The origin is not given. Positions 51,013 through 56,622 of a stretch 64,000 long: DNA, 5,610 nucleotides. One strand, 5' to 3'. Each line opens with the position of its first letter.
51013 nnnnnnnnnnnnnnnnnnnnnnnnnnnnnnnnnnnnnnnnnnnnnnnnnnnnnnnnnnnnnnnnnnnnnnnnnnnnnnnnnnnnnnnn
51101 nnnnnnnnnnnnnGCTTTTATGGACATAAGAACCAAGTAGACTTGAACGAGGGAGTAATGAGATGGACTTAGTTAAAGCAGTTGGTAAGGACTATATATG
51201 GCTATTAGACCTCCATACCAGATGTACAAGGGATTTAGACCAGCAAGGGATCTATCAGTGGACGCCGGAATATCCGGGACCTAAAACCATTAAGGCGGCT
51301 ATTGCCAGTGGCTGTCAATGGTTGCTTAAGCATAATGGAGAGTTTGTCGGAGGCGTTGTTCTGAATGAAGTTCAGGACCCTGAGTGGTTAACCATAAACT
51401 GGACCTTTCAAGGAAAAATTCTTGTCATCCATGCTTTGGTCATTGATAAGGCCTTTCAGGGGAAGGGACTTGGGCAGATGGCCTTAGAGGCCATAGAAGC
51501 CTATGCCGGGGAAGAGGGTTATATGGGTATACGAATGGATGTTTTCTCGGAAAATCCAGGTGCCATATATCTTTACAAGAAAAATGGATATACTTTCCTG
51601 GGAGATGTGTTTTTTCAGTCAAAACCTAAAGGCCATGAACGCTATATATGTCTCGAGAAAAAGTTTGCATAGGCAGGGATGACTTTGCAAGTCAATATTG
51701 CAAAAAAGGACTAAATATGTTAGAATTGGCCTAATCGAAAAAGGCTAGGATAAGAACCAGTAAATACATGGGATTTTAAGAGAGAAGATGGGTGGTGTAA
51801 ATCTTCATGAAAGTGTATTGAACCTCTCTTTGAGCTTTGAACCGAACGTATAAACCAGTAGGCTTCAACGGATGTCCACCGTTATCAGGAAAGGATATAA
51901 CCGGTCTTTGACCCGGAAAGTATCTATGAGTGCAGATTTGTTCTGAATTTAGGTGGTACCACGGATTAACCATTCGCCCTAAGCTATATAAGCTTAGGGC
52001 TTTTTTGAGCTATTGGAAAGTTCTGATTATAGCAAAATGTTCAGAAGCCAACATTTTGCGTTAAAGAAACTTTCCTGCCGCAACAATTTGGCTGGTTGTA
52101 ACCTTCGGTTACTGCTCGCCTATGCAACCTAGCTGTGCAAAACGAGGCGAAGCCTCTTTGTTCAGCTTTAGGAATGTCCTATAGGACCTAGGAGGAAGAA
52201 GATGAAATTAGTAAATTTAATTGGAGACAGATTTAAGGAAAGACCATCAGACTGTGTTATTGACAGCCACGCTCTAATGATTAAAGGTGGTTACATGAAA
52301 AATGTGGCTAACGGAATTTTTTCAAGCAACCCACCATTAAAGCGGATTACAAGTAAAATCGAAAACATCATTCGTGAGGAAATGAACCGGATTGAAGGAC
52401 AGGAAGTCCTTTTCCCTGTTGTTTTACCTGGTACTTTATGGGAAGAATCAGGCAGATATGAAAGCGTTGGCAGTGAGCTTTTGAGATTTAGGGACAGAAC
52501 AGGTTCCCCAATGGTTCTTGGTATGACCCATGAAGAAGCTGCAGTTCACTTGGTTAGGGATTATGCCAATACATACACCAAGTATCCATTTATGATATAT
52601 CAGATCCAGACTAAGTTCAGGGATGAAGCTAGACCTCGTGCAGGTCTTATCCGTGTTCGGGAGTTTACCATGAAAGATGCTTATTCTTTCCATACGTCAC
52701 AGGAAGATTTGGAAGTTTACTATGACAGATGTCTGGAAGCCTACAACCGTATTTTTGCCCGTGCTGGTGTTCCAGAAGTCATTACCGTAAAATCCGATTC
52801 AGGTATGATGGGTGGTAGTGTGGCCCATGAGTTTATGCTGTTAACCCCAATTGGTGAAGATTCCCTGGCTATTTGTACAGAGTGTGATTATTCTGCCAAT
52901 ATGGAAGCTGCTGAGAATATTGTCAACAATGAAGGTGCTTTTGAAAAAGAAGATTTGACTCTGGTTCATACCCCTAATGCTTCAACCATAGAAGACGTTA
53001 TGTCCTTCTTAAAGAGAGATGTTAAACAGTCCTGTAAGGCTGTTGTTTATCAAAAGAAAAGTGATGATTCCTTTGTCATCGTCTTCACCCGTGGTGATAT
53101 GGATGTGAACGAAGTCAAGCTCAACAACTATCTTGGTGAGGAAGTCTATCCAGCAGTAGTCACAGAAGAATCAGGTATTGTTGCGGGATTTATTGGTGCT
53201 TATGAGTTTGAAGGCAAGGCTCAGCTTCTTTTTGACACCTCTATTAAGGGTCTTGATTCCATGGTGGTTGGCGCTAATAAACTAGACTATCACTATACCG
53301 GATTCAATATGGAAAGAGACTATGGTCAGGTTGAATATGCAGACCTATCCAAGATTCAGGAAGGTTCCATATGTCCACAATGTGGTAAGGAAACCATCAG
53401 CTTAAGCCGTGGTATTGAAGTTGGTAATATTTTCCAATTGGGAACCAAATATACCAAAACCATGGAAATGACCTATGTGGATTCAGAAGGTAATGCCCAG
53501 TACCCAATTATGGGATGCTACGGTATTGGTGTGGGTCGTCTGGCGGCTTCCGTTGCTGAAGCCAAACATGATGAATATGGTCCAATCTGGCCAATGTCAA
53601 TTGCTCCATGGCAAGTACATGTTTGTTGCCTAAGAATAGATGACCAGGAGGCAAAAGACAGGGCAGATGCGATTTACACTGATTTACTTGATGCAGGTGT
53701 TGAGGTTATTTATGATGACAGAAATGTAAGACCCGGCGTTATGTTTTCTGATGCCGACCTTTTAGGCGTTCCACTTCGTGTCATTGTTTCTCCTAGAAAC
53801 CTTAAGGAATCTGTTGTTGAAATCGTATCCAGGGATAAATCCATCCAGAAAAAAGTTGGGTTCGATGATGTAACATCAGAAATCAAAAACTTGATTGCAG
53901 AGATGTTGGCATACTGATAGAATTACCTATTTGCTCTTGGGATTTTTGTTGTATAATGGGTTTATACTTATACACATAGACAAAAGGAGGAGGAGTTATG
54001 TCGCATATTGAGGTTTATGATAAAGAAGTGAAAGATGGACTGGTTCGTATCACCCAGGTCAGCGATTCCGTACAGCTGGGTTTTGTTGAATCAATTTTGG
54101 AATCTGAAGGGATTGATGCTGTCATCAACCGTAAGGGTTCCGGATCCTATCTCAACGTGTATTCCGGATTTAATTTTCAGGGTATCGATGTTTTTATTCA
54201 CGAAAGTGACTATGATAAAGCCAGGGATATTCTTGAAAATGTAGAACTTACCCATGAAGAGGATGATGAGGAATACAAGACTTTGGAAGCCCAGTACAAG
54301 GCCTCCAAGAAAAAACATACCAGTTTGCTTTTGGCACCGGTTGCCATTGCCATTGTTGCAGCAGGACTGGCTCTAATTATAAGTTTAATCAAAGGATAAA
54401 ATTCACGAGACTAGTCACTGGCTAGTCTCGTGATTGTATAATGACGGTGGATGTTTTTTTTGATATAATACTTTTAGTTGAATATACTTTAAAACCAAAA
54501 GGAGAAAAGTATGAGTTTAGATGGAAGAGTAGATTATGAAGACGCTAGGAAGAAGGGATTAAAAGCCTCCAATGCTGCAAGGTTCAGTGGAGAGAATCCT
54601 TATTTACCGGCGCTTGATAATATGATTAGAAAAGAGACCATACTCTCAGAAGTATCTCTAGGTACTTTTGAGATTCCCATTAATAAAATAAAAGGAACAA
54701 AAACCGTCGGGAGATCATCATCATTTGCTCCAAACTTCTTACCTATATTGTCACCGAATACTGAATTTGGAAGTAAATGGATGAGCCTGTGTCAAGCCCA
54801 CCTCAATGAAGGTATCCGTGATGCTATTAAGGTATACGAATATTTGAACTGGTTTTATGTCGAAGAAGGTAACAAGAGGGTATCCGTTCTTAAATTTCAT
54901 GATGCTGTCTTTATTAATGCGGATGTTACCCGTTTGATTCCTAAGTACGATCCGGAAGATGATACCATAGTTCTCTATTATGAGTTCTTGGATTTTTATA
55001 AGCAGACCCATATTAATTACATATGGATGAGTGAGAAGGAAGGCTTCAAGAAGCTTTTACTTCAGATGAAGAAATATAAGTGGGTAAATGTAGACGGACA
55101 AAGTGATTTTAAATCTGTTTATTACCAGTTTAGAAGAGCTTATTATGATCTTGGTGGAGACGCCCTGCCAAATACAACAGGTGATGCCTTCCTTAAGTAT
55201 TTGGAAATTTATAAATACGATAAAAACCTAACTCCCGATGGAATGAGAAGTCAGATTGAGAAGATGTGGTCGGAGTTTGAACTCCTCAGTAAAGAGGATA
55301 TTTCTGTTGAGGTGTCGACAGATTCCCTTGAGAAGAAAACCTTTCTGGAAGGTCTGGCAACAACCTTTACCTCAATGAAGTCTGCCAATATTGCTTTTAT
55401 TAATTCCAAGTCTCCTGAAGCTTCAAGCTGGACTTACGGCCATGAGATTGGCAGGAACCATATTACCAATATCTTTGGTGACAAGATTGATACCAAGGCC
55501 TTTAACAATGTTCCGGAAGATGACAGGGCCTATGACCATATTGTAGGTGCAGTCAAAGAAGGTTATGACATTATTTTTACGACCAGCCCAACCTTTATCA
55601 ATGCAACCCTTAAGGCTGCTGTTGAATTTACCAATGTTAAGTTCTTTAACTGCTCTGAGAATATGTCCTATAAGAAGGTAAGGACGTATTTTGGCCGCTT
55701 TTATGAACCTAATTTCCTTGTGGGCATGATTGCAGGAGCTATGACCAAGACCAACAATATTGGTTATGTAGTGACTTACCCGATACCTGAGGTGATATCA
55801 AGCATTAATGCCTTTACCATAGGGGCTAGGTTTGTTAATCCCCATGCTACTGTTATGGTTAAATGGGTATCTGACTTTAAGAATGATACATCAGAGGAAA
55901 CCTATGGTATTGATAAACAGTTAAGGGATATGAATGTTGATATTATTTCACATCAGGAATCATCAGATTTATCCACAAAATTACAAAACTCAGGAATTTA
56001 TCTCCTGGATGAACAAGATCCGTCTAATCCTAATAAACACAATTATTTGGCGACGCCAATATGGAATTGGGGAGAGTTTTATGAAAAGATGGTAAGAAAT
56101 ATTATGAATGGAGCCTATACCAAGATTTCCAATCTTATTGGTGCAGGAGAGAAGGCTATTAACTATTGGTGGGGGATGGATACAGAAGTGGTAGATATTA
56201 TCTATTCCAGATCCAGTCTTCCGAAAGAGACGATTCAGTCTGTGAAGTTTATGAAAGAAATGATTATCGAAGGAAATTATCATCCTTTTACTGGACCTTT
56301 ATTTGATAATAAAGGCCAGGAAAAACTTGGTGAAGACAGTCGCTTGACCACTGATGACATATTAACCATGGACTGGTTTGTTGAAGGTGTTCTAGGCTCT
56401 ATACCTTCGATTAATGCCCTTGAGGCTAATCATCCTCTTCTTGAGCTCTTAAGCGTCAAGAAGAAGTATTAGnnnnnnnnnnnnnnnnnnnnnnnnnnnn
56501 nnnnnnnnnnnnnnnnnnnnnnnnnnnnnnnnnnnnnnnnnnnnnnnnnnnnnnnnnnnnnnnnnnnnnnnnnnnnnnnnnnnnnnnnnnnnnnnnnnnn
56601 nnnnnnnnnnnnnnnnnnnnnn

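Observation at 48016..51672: Cassette-like array: three GNAT acetyltransferase genes and traX, separated by giant inverted-repeat junction elements that share a conserved core and have variable, duplicated arms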

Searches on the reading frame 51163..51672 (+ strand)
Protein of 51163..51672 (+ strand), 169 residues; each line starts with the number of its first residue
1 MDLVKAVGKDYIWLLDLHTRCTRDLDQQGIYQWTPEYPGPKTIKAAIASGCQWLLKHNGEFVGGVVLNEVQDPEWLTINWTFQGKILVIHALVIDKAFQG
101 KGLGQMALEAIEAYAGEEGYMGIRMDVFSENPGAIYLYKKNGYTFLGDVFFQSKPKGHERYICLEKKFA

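Call 11: search_protein_families(library=pfam, proteins=[window:51163-51672:+])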
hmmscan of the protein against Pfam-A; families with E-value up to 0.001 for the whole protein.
window:51163-51672:+ (169 aa): 4 families
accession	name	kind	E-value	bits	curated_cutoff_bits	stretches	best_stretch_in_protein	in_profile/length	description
PF00583.31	Acetyltransf_1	-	1.5e-16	61.1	20.7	1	32-143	15-116/116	Acetyltransferase (GNAT) family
PF13508.13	Acetyltransf_7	-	1.1e-10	42.2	27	1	51-144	4-83/84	Acetyltransferase (GNAT) domain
PF13673.13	Acetyltransf_10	-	3.6e-09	37.1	23.6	1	22-150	2-114/128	Acetyltransferase (GNAT) domain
PF13302.13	Acetyltransf_3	-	1.5e-05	26.1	25.4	1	44-144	47-138/138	Acetyltransferase (GNAT) domain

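Call 79: search_protein_families(library=ncbifam, proteins=[window:51163-51672:+], max_evalue=0.001)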
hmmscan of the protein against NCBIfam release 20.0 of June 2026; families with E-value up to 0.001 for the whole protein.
window:51163-51672:+ (169 aa): 8 families
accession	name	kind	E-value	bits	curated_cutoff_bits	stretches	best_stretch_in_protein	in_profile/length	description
TIGR01575.1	rimI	equivalog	3.9e-07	30.3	86.4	1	89-144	58-113/132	ribosomal protein S18-alanine N-acetyltransferase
NF040503.1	resist_ArsN1a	equivalog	7.4e-07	29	170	1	91-147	81-137/159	arsinothricin resistance N-acetyltransferase ArsN1 family A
NF033078.2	AAC_6p_Ia_fam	equivalog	2.3e-05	24.3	265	1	85-125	74-114/181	AAC(6')-Ia family aminoglycoside 6'-N-acetyltransferase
NF000358.1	sat2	exception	6.8e-05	22.7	360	1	79-154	77-151/174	streptothricin N-acetyltransferase Sat2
NF053587.1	SpmdActasePaiA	equivalog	7e-05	22.7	250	1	85-148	89-152/172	spermidine/spermine N(1)-acetyltransferase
TIGR03585.1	PseH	equivalog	0.00035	20.7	93.1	1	99-147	88-137/156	UDP-4-amino-4,6-dideoxy-N-acetyl-beta-L-altrosamine N-acetyltransferase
NF000486.1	AAC_6p_Ip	exception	0.00053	20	390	0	83-126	53-96/173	aminoglycoside 6'-N-acetyltransferase AAC(6')-Ip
NF002959.0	PRK03624.1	equivalog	0.00073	19.3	124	1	88-145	74-131/147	GNAT family acetyltransferase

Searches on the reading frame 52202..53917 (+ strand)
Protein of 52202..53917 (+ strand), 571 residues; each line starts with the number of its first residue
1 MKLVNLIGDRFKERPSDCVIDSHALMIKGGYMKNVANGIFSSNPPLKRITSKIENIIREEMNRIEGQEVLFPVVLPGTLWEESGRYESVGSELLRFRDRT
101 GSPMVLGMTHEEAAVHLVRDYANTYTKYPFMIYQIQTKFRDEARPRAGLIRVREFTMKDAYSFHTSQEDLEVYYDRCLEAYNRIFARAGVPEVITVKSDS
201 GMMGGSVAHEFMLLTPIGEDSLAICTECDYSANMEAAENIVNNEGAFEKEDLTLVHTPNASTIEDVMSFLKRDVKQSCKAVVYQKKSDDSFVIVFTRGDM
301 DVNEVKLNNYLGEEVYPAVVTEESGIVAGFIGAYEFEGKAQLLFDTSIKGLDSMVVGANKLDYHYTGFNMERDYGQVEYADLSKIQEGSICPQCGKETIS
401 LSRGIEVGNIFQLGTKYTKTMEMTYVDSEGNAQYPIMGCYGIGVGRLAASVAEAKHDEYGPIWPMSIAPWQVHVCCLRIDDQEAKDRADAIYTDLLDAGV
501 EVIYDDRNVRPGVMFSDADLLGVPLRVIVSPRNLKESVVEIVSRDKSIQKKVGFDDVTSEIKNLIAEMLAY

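Call 11: search_protein_families(library=pfam, proteins=[window:52202-53917:+])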
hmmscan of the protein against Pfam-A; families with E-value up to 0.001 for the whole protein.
window:52202-53917:+ (571 aa): 3 families
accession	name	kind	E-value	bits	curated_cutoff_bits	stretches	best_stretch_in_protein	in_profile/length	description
PF00587.30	tRNA-synt_2b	-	1.5e-29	103.7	29.3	1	96-453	3-177/179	tRNA synthetase class II core domain (G, H, P, S and T)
PF03129.25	HGTP_anticodon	-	8.9e-19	67.9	21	1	471-563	1-93/94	Anticodon binding domain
PF04073.20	tRNA_edit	-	2.2e-16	60.5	25.5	1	257-366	1-114/123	Aminoacyl-tRNA editing domain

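Call 14: find_encoding_contigs(protein=window:52202-53917:+, flank=10000, max_places=10)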
Protein window:52202-53917:+ (571 aa): no gene with exactly this product is on record in the collection.

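Call 19: find_homologous_proteins(query=window:52202-53917:+, max_evalue=1e-100)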
Query window:52202-53917:+ (571 aa): 8000 proteins with E <= 1e-100 among 8000 candidates; the best 120 are listed.
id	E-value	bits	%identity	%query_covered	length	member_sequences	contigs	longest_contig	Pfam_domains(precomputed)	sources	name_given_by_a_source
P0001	0.0e+0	1228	93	100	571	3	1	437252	PF03129.26,PF00587.31,PF04073.21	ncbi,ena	-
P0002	0.0e+0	1080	81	100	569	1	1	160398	PF03129.26,PF00587.31,PF04073.21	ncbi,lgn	-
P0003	0.0e+0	1075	80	100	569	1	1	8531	PF03129.26,PF00587.31,PF04073.21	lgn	-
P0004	0.0e+0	1055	80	100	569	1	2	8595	PF03129.26,PF00587.31,PF04073.21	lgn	-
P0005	0.0e+0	1044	79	100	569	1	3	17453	PF03129.26,PF00587.31,PF04073.21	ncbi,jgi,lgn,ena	-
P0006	0.0e+0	1042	78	100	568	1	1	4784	PF03129.26,PF00587.31,PF04073.21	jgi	-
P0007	0.0e+0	1041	78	99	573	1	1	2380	PF03129.26,PF00587.31,PF04073.21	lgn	-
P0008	0.0e+0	1040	78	100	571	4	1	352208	PF03129.26,PF00587.31,PF04073.21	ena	-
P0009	0.0e+0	1030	77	99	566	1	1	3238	PF03129.26,PF00587.31,PF04073.21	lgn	-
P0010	0.0e+0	1015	58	100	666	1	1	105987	PF03129.26,PF00587.31,PF04073.21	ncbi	-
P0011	0.0e+0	1010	75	99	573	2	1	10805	PF03129.26,PF00587.31,PF04073.21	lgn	-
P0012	5.0e-298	1007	76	100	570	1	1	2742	PF03129.26,PF00587.31,PF04073.21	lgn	-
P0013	5.2e-298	1007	76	99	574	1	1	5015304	PF03129.26,PF00587.31,PF04073.21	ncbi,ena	-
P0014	4.6e-297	1004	74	100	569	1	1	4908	PF03129.26,PF00587.31,PF04073.21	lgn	-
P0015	8.1e-297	1003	76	100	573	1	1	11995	PF03129.26,PF00587.31,PF04073.21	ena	-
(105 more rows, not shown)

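Call 20: find_encoding_contigs(protein=P0001, flank=10000, max_places=4)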
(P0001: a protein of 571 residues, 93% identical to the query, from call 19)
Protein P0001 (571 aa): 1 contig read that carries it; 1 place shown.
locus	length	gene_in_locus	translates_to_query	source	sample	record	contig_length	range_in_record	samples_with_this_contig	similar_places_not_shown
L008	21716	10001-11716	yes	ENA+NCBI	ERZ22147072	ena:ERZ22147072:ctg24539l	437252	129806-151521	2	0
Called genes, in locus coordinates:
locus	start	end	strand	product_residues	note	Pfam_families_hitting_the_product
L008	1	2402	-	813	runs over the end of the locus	PF08495:FIST, PF00990:GGDEF, PF00563:EAL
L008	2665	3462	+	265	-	-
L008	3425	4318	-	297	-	PF00126:HTH_1, PF03466:LysR_substrate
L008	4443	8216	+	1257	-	PF18072:FGAR-AT_linker (weak), PF02769:AIRS_C, PF13507:GATase_5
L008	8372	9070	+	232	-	PF05857:TraX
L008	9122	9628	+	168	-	PF00583:Acetyltransf_1, PF13673:Acetyltransf_10 (weak), PF13508:Acetyltransf_7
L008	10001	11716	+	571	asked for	PF00587:tRNA-synt_2b, PF04073:tRNA_edit, PF03129:HGTP_anticodon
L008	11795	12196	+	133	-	PF09413:DUF2007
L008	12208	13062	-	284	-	PF00892:EamA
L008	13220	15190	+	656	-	PF02608:Bmp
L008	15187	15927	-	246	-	PF00149:Metallophos, PF12850:Metallophos_2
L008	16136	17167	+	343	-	PF00579:tRNA-synt_1b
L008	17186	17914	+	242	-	PF11967:RecO_N, PF02565:RecO_C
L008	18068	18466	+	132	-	-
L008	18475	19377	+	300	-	-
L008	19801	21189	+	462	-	PF28494:GlyRS_ins_1 (weak), PF00587:tRNA-synt_2b, PF03129:HGTP_anticodon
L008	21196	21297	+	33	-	-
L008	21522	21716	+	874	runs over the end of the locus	PF01326:PPDK_N, PF00391:PEP-utilizers, PF02896:PEP-utilizers_C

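Call 21: find_encoding_contigs(protein=P0002, flank=10000, max_places=4)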
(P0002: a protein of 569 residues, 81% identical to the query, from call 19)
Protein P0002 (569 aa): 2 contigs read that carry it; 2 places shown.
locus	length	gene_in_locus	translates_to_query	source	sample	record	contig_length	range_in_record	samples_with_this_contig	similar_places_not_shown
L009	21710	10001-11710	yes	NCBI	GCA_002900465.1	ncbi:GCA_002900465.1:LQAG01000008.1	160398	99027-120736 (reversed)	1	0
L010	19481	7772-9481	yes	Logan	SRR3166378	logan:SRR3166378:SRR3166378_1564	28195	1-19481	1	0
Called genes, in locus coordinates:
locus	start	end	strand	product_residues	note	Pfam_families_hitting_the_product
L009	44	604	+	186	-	-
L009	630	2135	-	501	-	PF00370:FGGY_N, PF02782:FGGY_C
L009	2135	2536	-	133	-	PF05025:RbsD_FucU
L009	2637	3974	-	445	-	PF08013:GatZ_KbaZ-like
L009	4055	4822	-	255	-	PF01116:F_bP_aldolase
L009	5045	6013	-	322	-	PF08240:ADH_N, PF16912:Glu_dehyd_C, PF00107:ADH_zinc_N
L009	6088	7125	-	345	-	PF00248:Aldo_ket_red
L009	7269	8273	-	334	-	PF00356:LacI, PF00532:Peripla_BP_1, PF13407:Peripla_BP_4, PF13377:Peripla_BP_3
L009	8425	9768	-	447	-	PF01554:MatE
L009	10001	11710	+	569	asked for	PF00587:tRNA-synt_2b, PF04073:tRNA_edit, PF03129:HGTP_anticodon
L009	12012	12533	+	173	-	-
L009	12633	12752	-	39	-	-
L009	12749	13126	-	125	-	PF00072:Response_reg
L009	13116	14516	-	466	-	PF00989:PAS (faint), PF08448:PAS_4 (weak), PF13426:PAS_9 (faint), PF08447:PAS_3, PF08448:PAS_4 (weak), PF00512:HisKA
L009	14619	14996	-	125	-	-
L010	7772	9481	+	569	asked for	PF00587:tRNA-synt_2b, PF04073:tRNA_edit, PF03129:HGTP_anticodon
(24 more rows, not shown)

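Call 60: find_encoding_contigs(protein=P0008, flank=8000, max_places=2)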
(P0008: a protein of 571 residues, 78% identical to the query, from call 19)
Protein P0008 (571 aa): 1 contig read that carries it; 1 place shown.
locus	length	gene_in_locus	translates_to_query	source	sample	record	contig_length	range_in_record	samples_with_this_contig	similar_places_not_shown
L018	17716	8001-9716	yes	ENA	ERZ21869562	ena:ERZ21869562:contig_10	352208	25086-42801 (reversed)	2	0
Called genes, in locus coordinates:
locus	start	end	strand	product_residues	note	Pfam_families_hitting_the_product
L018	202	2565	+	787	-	PF11369:DUF3160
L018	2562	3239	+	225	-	-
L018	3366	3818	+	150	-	PF22381:Staph_reg_Sar_Rot, PF01047:MarR, PF12802:MarR_2, PF13601:HTH_34 (weak)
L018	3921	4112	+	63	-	PF04024:PspC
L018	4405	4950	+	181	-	-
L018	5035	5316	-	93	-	-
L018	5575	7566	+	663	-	PF00989:PAS (faint), PF08448:PAS_4 (faint), PF13188:PAS_8 (faint), PF13426:PAS_9 (weak), PF08447:PAS_3, PF13426:PAS_9, PF08447:PAS_3, PF00990:GGDEF, +1 more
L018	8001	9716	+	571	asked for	PF00587:tRNA-synt_2b, PF04073:tRNA_edit, PF03129:HGTP_anticodon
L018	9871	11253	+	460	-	PF00672:HAMP, PF13487:HD_5, PF01966:HD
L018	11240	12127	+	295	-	PF00497:SBP_bac_3 (weak)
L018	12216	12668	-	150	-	PF08327:AHSA1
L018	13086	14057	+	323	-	PF00005:ABC_tran, PF13304:AAA_21 (faint)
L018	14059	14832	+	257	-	PF01061:ABC2_membrane, PF12679:ABC2_membrane_2 (weak), PF12730:ABC2_membrane_4 (weak), PF12698:ABC2_membrane_3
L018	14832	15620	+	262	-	PF01061:ABC2_membrane, PF12698:ABC2_membrane_3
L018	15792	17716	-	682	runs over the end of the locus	PF00933:Glyco_hydro_3, PF01915:Glyco_hydro_3_C, PF14310:Fn3-like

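Call 61: find_encoding_contigs(protein=P0013, flank=8000, max_places=2)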
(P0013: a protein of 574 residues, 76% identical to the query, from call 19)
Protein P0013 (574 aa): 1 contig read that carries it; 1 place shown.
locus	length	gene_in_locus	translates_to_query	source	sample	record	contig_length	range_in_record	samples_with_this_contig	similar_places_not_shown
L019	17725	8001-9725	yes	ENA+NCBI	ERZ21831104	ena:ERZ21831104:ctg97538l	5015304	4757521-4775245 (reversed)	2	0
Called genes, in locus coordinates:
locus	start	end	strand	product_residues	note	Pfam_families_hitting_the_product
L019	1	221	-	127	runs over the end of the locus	-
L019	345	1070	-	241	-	PF01553:Acyltransferase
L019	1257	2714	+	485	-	PF17767:NAPRTase_N, PF02749:QRPTase_N (faint), PF04095:NAPRTase (weak), PF17956:NAPRTase_C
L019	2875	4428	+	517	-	PF02446:Glyco_hydro_77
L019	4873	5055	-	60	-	-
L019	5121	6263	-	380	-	PF14319:Zn_Tnp_IS91, PF04986:Y2_Tnp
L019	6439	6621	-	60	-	-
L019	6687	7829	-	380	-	PF14319:Zn_Tnp_IS91, PF04986:Y2_Tnp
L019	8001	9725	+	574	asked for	PF00587:tRNA-synt_2b, PF04073:tRNA_edit, PF03129:HGTP_anticodon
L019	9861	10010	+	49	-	-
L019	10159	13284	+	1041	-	PF00133:tRNA-synt_1, PF01406:tRNA-synt_1e (faint), PF09334:tRNA-synt_1g, PF08264:Anticodon_1, PF19302:DUF5915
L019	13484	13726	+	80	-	PF17253:DUF5320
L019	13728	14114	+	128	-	PF02001:DUF134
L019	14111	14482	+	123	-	PF02579:Nitro_FeMo-Co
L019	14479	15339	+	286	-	PF01656:CbiA, PF10609:ParA (faint), PF13614:AAA_31 (faint), PF00037:Fer4 (weak), PF13237:Fer4_10 (weak), PF14697:Fer4_21, PF12838:Fer4_7 (weak), PF13187:Fer4_9 (weak), +3 more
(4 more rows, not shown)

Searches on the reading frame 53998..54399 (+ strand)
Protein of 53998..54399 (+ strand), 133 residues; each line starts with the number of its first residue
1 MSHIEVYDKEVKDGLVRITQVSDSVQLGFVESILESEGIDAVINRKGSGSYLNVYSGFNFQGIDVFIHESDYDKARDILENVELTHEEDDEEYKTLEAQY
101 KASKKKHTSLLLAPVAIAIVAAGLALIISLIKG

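Call 11: search_protein_families(library=pfam, proteins=[window:53998-54399:+])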
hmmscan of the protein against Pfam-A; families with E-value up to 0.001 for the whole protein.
window:53998-54399:+ (133 aa): 1 family
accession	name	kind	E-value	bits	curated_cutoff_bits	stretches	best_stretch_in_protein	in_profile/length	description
PF09413.15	DUF2007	-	3.1e-10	40.5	25.7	1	16-83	2-66/66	Putative prokaryotic signal transducing protein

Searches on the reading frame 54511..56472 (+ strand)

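Call 11: search_protein_families(library=pfam, proteins=[window:54511-56472:+])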
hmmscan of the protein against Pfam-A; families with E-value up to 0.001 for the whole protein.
window:54511-56472:+ (653 aa): 1 family
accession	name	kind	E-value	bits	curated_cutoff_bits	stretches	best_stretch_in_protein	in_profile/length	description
PF02608.20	Bmp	-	1.1e-28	100.6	24.1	1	295-578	5-283/301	ABC transporter substrate-binding protein PnrA-like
